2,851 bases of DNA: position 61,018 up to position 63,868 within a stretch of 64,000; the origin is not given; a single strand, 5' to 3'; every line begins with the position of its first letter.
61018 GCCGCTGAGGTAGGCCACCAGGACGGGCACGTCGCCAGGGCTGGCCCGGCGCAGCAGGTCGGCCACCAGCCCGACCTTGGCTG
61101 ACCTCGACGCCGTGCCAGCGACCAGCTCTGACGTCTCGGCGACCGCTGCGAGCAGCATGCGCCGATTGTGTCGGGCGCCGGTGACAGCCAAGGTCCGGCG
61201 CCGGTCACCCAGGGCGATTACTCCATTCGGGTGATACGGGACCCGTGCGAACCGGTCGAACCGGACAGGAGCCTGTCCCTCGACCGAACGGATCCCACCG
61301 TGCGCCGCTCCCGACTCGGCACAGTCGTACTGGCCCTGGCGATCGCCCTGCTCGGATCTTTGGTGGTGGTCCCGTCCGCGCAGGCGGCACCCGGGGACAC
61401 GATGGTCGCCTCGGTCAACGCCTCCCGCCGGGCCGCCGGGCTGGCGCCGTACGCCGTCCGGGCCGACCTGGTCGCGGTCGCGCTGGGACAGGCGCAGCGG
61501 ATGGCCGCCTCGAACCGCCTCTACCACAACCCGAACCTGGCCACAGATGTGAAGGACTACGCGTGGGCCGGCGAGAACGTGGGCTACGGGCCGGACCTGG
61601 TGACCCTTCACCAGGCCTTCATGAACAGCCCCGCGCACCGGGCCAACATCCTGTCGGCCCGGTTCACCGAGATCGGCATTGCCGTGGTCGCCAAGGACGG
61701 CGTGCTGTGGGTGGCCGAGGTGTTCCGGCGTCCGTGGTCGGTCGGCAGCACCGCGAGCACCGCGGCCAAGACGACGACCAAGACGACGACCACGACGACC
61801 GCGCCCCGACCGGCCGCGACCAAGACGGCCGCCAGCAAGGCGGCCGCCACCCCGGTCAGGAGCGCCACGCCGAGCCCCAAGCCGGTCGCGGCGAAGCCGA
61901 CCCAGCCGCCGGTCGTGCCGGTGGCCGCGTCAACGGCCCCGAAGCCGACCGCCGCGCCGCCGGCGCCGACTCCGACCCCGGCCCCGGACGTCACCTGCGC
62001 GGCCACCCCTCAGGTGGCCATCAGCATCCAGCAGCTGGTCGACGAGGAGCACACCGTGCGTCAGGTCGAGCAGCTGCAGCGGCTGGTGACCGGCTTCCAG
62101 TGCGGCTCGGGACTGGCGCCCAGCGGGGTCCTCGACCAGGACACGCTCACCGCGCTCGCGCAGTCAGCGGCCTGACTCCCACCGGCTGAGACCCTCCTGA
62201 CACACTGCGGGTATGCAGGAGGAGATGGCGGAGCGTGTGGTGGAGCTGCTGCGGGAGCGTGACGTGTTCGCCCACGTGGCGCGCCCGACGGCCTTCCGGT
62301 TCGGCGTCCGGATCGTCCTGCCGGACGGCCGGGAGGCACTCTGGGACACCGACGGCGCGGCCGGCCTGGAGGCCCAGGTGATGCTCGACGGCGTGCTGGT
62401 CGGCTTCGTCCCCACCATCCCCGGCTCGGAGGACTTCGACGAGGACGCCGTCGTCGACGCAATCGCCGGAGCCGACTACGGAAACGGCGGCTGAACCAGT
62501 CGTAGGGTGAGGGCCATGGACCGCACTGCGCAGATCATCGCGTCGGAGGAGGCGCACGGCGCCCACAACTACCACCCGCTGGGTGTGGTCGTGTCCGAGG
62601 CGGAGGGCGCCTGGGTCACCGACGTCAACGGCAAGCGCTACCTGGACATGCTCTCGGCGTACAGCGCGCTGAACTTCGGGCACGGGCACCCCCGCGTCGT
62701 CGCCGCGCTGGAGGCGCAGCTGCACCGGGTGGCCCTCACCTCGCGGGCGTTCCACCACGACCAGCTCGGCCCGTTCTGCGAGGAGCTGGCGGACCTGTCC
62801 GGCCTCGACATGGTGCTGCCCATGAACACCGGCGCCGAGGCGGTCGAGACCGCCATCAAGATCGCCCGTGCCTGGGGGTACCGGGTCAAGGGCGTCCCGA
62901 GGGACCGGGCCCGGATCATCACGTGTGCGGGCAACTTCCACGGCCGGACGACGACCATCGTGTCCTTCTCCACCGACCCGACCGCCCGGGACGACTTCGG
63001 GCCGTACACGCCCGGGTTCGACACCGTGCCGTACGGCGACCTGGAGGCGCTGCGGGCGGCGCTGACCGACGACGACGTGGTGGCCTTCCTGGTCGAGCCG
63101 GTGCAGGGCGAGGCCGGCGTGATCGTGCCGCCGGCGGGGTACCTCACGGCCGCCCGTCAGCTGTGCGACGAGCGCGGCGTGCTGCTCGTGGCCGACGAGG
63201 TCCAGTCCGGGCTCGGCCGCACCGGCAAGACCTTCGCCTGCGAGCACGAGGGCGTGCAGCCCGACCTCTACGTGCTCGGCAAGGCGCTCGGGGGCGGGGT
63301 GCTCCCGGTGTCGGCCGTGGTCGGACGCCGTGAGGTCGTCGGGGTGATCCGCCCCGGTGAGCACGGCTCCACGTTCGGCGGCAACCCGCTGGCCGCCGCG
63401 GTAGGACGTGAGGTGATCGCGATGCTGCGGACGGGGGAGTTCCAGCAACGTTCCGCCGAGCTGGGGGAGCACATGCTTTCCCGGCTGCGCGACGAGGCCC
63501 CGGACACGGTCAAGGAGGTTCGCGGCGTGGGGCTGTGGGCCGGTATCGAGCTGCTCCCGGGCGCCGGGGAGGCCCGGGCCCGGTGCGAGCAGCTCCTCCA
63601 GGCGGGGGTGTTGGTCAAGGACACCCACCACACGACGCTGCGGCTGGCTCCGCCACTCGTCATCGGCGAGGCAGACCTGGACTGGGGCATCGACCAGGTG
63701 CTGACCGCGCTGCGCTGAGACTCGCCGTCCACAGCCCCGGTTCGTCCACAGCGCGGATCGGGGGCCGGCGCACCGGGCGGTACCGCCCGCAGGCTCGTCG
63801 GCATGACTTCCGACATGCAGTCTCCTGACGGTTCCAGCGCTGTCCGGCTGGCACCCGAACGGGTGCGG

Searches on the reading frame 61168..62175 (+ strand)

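Call 73: search_protein_families(library=pfam, proteins=[window:61168-62175:+], max_evalue=0.00001)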
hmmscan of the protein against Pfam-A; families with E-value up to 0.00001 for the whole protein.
window:61168-62175:+ (335 aa): 1 family
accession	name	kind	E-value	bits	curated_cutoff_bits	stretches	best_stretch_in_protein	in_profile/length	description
PF00188.32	CAP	-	5.3e-13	50.3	21.1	1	82-177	3-106/117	Cysteine-rich secretory protein family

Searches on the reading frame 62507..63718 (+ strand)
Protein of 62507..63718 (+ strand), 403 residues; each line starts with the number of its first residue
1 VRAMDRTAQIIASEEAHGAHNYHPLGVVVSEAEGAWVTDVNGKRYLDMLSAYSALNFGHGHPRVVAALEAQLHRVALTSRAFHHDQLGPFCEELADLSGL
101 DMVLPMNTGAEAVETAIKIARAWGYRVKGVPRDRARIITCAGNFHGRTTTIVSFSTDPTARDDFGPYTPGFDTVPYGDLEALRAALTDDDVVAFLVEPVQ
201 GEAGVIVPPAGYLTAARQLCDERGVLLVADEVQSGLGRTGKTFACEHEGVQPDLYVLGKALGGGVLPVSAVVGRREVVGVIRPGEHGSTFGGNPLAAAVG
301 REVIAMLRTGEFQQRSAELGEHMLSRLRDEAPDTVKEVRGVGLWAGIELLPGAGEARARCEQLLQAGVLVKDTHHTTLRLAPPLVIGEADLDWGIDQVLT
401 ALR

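Call 73: search_protein_families(library=pfam, proteins=[window:62507-63718:+], max_evalue=0.00001)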
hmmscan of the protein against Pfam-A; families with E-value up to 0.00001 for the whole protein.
window:62507-63718:+ (403 aa): 1 family
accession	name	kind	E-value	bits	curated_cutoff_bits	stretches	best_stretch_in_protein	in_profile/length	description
PF00202.27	Aminotran_3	-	8.2e-123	410.5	30.5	1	19-401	3-402/403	Aminotransferase class-III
